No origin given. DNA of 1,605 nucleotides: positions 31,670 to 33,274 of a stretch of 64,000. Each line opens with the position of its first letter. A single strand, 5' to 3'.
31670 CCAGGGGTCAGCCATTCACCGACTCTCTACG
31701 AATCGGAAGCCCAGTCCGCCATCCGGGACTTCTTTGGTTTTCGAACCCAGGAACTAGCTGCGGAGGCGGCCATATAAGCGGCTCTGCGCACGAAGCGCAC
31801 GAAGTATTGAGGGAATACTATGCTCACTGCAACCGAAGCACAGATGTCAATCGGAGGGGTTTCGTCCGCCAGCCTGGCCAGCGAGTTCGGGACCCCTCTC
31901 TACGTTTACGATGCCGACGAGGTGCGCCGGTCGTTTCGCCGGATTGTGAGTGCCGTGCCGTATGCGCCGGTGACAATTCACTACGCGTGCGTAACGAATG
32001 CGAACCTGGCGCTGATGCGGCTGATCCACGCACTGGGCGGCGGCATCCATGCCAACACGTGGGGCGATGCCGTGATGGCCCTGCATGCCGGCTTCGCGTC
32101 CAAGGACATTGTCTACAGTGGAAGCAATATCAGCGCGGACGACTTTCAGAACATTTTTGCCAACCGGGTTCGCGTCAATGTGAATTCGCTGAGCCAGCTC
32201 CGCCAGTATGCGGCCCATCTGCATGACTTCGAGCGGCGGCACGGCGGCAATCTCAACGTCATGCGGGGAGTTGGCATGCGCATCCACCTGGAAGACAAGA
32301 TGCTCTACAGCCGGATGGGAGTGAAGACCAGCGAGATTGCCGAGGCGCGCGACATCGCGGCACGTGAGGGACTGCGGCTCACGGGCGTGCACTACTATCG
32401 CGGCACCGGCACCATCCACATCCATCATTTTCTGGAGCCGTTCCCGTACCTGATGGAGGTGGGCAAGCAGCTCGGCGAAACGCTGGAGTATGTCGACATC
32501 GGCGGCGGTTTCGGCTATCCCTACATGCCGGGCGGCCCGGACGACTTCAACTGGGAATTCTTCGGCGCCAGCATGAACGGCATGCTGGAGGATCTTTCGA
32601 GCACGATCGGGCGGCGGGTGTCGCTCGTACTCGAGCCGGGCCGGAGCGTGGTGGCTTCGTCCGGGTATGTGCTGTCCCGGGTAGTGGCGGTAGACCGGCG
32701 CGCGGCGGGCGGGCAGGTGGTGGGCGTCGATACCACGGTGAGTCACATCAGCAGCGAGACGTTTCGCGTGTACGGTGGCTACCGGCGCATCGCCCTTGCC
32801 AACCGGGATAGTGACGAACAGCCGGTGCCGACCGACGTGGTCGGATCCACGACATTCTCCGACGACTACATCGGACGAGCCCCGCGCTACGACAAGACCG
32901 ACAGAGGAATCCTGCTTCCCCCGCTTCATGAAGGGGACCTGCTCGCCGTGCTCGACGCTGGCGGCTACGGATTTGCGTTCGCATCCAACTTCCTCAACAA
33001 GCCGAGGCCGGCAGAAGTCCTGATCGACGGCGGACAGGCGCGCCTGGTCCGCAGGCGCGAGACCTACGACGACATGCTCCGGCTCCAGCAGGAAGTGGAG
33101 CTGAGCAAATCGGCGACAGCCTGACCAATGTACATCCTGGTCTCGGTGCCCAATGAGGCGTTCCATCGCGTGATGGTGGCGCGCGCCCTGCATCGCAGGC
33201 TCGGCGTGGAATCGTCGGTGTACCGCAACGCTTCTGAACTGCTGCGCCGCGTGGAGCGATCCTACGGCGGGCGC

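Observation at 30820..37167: Tightly coupled six-gene carrier-protein operon of unassigned function (hydrolase / catalytically stripped DapDC homolog / unknown / methyltransferase / adenylating ligase / ACP)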

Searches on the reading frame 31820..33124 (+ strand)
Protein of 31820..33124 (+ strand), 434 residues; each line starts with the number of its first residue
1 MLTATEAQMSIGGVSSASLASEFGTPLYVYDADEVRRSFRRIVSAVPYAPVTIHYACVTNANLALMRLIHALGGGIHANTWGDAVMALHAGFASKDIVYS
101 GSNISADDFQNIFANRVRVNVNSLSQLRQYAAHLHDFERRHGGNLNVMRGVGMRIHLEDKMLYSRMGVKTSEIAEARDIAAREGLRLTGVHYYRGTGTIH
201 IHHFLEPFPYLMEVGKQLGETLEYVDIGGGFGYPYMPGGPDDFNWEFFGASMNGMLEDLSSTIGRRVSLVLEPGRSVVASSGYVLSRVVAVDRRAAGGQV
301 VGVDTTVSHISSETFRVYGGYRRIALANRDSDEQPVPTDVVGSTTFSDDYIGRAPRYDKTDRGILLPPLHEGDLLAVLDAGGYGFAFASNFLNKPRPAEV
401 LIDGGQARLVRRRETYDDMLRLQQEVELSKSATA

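Call 3: search_protein_families(library=pfam, proteins=[window:31820-33124:+], max_evalue=0.01)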
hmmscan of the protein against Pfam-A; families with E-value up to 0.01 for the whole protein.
window:31820-33124:+ (434 aa): 3 families
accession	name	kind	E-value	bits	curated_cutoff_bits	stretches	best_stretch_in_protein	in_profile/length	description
PF02784.22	Orn_Arg_deC_N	-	1.3e-22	80.8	23.4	1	33-279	2-247/247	Pyridoxal-dependent decarboxylase, pyridoxal binding domain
PF00278.28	Orn_DAP_Arg_deC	-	2e-09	38.1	23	1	28-381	2-95/95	Pyridoxal-dependent decarboxylase, C-terminal sheet domain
PF01168.26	Ala_racemase_N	-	3.8e-06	27.2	24.1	1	76-192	51-154/220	Alanine racemase, N-terminal domain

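Call 4: search_protein_families(library=ncbifam, proteins=[window:31820-33124:+], max_evalue=0.01)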
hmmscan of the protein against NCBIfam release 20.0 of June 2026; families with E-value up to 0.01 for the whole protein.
window:31820-33124:+ (434 aa): 6 families
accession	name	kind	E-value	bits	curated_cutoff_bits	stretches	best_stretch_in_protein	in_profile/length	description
TIGR01048.1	lysA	equivalog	1.5e-72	244.4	297.9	1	5-423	5-416/417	diaminopimelate decarboxylase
NF006515.0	PRK08961.1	equivalog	7.8e-34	116.8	802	1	21-403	499-860/861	bifunctional aspartate kinase/diaminopimelate decarboxylase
TIGR03099.1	dCO2ase_PEP1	hypoth_equivalog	2.1e-33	116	478.45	1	4-402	3-398/398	pyridoxal-dependent decarboxylase, exosortase A system-associated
NF052544.1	OrLyDeCDokD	equivalog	1.1e-27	96.8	700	1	5-422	22-458/461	ornithine/lysine decarboxylase DokD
TIGR01047.1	nspC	equivalog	1.3e-06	27.1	409.05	1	25-292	3-252/380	carboxynorspermidine decarboxylase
NF041039.1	FslC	exception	3.7e-06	26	500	1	145-412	142-414/418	rhizoferrin biosystnesis N-citrylornithine decarboxylase FslC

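Call 10: search_solved_structures(query=window:31820-33124:+, show_alignments=2)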
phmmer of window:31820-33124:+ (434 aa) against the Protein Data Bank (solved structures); distinct sequences matched with E-value up to 0.001: 41.
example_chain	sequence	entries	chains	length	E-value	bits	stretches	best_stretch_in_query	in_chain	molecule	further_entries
2p3e_A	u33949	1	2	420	2.3e-40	142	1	6-420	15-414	Diaminopimelate decarboxylase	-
1knw_A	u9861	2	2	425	3.7e-38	134.7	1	18-423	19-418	Diaminopimelate decarboxylase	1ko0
4xg1_A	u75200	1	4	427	4.1e-34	121.4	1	8-422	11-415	Diaminopimelate decarboxylase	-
1twi_A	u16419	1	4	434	5.8e-34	120.9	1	8-420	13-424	Diaminopimelate decarboxylase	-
1tuf_A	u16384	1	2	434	5.8e-34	120.9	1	8-420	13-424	Diaminopimelate decarboxylase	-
7ru7_A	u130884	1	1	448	6.9e-33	117.3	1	9-427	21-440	L-glutamyl-[BtrI acyl-carrier protein] decarboxylase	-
2o0t_A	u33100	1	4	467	8.4e-33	117.1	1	9-423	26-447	Diaminopimelate decarboxylase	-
1hkv_A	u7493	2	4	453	9.8e-33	116.8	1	9-423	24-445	DIAMINOPIMELATE DECARBOXYLASE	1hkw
2j66_A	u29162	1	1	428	1.2e-32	116.5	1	17-427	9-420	BTRK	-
2yxx_A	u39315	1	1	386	1e-31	113.5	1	20-420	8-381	Diaminopimelate decarboxylase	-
3c5q_A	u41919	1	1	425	4.9e-30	108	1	23-425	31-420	Diaminopimelate decarboxylase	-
2qgh_A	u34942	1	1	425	8.1e-30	107.2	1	23-425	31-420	Diaminopimelate decarboxylase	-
3n2b_A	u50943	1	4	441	8.5e-29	103.9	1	12-423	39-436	Diaminopimelate decarboxylase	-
3vab_A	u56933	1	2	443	3.2e-28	102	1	13-423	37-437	Diaminopimelate decarboxylase 1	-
6n2a_A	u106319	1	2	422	1.1e-24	90.4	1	24-422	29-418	Diaminopimelate decarboxylase 1, chloroplastic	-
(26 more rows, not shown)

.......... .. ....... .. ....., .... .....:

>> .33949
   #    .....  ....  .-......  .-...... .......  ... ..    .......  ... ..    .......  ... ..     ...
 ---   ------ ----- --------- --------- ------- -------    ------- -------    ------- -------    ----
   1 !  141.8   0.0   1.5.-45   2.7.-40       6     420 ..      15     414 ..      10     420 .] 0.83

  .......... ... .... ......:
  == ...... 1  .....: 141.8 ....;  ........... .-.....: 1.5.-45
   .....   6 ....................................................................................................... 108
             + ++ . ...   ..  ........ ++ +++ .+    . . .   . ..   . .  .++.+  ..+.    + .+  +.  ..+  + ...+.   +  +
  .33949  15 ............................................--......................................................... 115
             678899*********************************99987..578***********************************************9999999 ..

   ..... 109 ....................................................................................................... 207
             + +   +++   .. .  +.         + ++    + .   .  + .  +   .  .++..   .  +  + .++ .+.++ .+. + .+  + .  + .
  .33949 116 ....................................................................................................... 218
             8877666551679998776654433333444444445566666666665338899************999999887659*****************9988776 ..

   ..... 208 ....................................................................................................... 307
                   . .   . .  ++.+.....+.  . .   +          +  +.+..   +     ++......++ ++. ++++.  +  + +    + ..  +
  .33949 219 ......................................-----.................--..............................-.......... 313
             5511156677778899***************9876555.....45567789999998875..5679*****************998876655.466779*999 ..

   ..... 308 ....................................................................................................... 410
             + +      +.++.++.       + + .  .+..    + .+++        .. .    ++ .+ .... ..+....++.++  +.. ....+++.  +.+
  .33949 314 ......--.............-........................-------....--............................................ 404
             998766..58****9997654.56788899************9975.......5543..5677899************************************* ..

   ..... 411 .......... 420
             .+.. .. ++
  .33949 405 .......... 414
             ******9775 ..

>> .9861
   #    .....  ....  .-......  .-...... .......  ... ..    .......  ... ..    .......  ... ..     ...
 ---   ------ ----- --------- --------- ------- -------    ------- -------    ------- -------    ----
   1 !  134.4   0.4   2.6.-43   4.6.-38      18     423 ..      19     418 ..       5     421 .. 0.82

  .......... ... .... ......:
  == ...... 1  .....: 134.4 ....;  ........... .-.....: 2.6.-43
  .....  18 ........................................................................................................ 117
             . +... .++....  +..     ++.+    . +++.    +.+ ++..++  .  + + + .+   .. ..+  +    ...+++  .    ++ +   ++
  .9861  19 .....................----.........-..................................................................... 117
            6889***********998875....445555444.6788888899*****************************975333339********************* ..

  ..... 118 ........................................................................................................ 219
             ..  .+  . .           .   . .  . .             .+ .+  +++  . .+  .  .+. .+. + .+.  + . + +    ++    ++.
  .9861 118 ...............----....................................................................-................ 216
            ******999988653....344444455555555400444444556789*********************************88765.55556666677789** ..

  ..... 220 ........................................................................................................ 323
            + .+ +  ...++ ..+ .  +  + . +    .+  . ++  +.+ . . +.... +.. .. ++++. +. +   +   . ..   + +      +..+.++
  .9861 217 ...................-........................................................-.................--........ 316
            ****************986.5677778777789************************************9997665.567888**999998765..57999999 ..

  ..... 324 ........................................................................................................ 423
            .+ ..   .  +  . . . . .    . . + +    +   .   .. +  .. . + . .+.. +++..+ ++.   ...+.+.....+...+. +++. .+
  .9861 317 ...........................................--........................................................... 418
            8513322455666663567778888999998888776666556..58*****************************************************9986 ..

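Call 23: find_homologous_proteins(query=window:31820-33124:+, max_evalue=1e-30)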
Query window:31820-33124:+ (434 aa): 6311 proteins with E <= 1e-30 among 8000 candidates; the best 120 are listed.
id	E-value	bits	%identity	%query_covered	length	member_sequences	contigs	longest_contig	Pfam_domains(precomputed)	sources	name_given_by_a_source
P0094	2.6e-288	974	100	100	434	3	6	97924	PF02784.23,PF00278.29,PF01168.27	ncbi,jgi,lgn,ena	jgi:diaminopimelate decarboxylase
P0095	2.1e-260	882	89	100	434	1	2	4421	PF02784.23,PF00278.29,PF01168.27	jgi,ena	-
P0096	4.3e-221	752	76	97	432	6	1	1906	PF02784.23,PF00278.29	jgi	-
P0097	4.8e-221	752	77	97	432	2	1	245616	PF02784.23,PF00278.29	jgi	jgi:diaminopimelate decarboxylase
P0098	1.1e-215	734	74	100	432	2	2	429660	PF02784.23,PF00278.29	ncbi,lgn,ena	-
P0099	1.1e-213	728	74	97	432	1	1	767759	PF02784.23,PF00278.29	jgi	jgi:diaminopimelate decarboxylase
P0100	1.2e-211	721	73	100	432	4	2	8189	PF02784.23,PF00278.29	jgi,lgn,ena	-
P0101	1.3e-205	701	72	97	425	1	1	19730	PF02784.23,PF00278.29,PF01168.27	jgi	jgi:diaminopimelate decarboxylase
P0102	3.9e-203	693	70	98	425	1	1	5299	PF02784.23,PF00278.29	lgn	-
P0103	8.6e-201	685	72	99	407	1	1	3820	PF02784.23,PF00278.29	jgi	jgi:diaminopimelate decarboxylase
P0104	1.2e-198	678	69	97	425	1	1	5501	PF02784.23,PF00278.29,PF01168.27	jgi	jgi:diaminopimelate decarboxylase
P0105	7.8e-198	676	70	96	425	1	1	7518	PF02784.23,PF00278.29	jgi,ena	jgi:diaminopimelate decarboxylase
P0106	3.7e-191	654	67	97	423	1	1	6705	PF02784.23,PF00278.29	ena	-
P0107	8.4e-187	639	66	97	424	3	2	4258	PF02784.23,PF00278.29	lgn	-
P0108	2.0e-185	635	66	97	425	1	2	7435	PF02784.23,PF00278.29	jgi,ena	jgi:diaminopimelate decarboxylase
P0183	2.4e-85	305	43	93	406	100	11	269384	PF02784.23,PF00278.29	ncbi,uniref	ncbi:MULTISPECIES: decarboxylase [unclassified Microcoleus]|uniref:decarboxylase n=1 Tax=unclassifie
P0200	9.9e-85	303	42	95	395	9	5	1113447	PF02784.23,PF00278.29,PF01168.27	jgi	jgi:diaminopimelate decarboxylase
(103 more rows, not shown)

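Call 26: find_encoding_contigs(protein=P0183, flank=10000, max_places=1)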
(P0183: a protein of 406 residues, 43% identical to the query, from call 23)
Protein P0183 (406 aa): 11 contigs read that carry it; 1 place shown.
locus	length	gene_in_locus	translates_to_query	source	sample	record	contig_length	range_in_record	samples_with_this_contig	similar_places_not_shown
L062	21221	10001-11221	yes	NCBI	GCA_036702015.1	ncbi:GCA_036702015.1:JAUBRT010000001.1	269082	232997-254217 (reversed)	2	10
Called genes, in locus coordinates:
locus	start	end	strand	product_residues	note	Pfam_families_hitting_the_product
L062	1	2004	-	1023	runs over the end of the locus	PF08447:PAS_3, PF00989:PAS, PF08448:PAS_4, PF13426:PAS_9, PF00989:PAS, PF08448:PAS_4, PF13426:PAS_9, PF00989:PAS, +13 more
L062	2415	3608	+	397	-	PF01266:DAO (faint), PF07992:Pyr_redox_2, PF13450:NAD_binding_8 (faint), PF13454:NAD_binding_9 (faint), PF00070:Pyr_redox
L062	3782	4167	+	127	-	-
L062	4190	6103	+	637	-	PF26549:Tricorn_N (faint), PF01738:DLH, PF02129:Peptidase_S15, PF20434:BD-FAE, PF00561:Abhydrolase_1 (faint), PF12146:Hydrolase_4 (faint), PF12697:Abhydrolase_6, PF00326:Peptidase_S9, +1 more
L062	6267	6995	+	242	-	PF00702:Hydrolase, PF13419:HAD_2, PF13242:Hydrolase_like (weak)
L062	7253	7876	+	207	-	-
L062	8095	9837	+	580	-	PF00733:Asn_synthase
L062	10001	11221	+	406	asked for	PF00278:Orn_DAP_Arg_deC, PF02784:Orn_Arg_deC_N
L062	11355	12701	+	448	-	-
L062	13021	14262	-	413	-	PF01960:ArgJ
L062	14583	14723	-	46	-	-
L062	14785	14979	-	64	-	-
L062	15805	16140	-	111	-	PF01250:Ribosomal_S6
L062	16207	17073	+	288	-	PF00528:BPD_transp_1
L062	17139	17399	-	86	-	-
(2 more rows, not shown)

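Call 27: find_encoding_contigs(protein=P0200, flank=10000, max_places=1)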
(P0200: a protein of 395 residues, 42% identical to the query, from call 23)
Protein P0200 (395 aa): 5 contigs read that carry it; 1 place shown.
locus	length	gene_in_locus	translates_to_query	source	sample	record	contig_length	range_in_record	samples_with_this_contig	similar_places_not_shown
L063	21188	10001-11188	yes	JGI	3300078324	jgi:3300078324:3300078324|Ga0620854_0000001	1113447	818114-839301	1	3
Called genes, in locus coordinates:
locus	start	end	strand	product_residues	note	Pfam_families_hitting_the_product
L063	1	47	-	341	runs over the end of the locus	PF18152:DAHP_snth_FXD, PF00793:DAHP_synth_1, PF03102:NeuB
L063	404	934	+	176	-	PF02517:Rce1-like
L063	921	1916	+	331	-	PF05721:PhyH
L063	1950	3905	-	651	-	PF02518:HATPase_c (weak), PF13589:HATPase_c_3, PF00183:HSP90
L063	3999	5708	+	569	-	PF03571:Peptidase_M49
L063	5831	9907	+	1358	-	-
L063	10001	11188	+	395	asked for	PF00278:Orn_DAP_Arg_deC, PF02784:Orn_Arg_deC_N, PF01168:Ala_racemase_N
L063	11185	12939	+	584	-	PF13522:GATase_6, PF13537:GATase_7, PF00733:Asn_synthase, PF06508:QueC (weak)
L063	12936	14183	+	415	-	-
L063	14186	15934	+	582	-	PF13537:GATase_7, PF00733:Asn_synthase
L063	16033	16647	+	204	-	PF00188:CAP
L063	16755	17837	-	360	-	-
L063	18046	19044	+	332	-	PF00174:Oxidored_molyb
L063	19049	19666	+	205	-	PF01794:Ferric_reduct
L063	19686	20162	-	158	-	PF00072:Response_reg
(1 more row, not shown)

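Call 73: search_protein_representatives(protein=window:31820-33124:+)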
Query: 434 residues. Proteins with E-value up to 0.001 (for the whole library): 9065; up to 1e-10: 3409; up to 1e-30: 344. The best 150 are listed.
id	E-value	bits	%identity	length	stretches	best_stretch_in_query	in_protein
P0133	2.0e-176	603.4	64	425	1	4-423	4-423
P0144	2.3e-120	418.7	72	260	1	166-423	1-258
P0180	4.7e-86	305.7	43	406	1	8-421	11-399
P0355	9.8e-85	301.4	44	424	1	18-421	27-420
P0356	7.4e-81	288.6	45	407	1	17-421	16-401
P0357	9.8e-81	288.2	42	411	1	10-424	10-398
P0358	2.2e-74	267.3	40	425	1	18-427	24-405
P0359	1.8e-72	261.0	52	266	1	5-266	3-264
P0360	2.5e-71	257.2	48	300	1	19-320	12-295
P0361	6.1e-67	242.8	37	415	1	6-422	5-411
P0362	1.7e-65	238.0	34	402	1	15-420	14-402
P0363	6.8e-65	236.0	63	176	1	5-176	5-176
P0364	3.9e-63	230.2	35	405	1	8-420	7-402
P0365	1.7e-62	228.1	33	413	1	5-422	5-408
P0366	7.6e-61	222.7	34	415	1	7-423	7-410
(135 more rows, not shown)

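Call 84: search_protein_families(library=ncbifam, alignment_id=A4, max_evalue=1e-10)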
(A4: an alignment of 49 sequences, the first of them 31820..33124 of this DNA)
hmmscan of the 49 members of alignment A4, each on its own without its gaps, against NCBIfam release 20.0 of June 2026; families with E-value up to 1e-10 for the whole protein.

A. member 1, window:31820-33124:+ (434 aa): 4 families
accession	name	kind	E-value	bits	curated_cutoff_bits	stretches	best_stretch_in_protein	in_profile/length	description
TIGR01048.1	lysA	equivalog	1.5e-72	244.4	297.9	1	5-423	5-416/417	diaminopimelate decarboxylase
NF006515.0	PRK08961.1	equivalog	7.8e-34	116.8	802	1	21-403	499-860/861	bifunctional aspartate kinase/diaminopimelate decarboxylase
TIGR03099.1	dCO2ase_PEP1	hypoth_equivalog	2.1e-33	116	478.45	1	4-402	3-398/398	pyridoxal-dependent decarboxylase, exosortase A system-associated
NF052544.1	OrLyDeCDokD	equivalog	1.1e-27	96.8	700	1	5-422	22-458/461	ornithine/lysine decarboxylase DokD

B. families by the number of members that match (of 49 scanned): 6 families
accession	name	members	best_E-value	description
TIGR01048.1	lysA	49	6e-97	diaminopimelate decarboxylase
NF006515.0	PRK08961.1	49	1.6e-59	bifunctional aspartate kinase/diaminopimelate decarboxylase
TIGR03099.1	dCO2ase_PEP1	49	6.5e-49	pyridoxal-dependent decarboxylase, exosortase A system-associated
NF052544.1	OrLyDeCDokD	49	1.8e-35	ornithine/lysine decarboxylase DokD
NF041039.1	FslC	14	8.9e-24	rhizoferrin biosystnesis N-citrylornithine decarboxylase FslC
TIGR01047.1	nspC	14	2.5e-18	carboxynorspermidine decarboxylase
